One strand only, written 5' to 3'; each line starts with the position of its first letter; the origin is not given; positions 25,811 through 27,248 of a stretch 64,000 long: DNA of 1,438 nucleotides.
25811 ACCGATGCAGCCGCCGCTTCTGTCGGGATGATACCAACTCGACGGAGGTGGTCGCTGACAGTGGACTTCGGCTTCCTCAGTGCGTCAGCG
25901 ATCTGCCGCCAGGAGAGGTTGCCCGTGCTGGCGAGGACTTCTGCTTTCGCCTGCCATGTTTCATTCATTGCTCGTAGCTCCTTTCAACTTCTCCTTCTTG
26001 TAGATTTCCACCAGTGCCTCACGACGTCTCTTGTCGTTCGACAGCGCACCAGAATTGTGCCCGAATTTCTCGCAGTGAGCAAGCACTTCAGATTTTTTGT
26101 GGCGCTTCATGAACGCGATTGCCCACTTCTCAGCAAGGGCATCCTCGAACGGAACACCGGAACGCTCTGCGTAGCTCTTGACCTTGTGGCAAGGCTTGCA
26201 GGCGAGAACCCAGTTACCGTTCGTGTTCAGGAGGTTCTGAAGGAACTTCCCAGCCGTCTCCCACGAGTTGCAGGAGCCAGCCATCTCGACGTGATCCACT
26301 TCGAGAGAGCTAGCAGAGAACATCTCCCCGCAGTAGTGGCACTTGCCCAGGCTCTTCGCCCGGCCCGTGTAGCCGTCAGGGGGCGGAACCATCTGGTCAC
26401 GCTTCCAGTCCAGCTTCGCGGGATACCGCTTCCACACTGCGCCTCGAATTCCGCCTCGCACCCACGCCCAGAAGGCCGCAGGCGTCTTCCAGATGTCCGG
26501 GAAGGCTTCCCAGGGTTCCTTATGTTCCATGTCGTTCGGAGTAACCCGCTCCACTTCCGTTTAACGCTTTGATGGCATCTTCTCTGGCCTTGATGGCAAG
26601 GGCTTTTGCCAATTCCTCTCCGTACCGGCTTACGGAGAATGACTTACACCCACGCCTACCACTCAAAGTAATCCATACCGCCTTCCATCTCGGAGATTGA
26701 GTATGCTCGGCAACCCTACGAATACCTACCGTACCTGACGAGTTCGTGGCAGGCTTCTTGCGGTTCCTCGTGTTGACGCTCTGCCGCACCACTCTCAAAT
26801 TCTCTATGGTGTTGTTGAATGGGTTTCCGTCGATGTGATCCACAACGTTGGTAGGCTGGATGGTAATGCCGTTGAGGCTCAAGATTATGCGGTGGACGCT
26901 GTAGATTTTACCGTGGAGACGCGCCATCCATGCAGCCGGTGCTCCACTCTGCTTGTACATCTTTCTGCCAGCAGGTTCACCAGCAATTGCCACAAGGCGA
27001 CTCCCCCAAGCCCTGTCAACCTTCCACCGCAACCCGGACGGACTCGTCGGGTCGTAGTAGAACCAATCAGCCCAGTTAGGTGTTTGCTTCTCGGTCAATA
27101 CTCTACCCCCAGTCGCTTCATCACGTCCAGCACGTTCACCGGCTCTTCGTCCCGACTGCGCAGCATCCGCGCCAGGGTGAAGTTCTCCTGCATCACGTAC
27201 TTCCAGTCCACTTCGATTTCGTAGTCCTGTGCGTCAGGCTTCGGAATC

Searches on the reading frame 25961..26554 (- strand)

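Call 66: search_protein_families(library=pfam, proteins=[window:25961-26554:-], max_evalue=0.1)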
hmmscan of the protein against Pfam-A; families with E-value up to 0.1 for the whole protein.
window:25961-26554:- (197 aa): 3 families
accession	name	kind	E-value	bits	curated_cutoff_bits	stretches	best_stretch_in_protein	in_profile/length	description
PF01844.29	HNH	-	1.6e-05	25.4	21.4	0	110-126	28-44/47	HNH endonuclease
PF13913.12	zf-C2HC_2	-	0.013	15.6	27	1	69-85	2-18/25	zinc-finger of a C2HC-type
PF14279.12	HNH_5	-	0.079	13.3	27.5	0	72-124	1-41/56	HNH endonuclease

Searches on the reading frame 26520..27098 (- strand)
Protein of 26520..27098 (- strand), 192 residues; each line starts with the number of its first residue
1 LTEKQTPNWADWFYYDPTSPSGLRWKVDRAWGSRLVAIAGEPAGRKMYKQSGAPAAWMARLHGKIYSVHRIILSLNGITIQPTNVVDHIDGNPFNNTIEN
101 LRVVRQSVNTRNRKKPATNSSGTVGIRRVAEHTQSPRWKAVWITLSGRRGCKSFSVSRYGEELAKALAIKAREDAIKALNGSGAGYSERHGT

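Call 66: search_protein_families(library=pfam, proteins=[window:26520-27098:-], max_evalue=0.1)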
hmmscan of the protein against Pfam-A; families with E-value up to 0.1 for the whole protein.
window:26520-27098:- (192 aa): 3 families
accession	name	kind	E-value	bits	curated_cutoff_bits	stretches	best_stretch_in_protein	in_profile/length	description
PF00847.26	AP2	-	6.6e-09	36.4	33.3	1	136-174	13-50/54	AP2 domain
PF13392.12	HNH_3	-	3.3e-07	30.3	24.8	1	69-110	4-45/46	HNH endonuclease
PF12014.13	Cyclin_D1_bind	-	0.08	13.8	22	1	81-149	69-135/156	Cyclin D1 binding domain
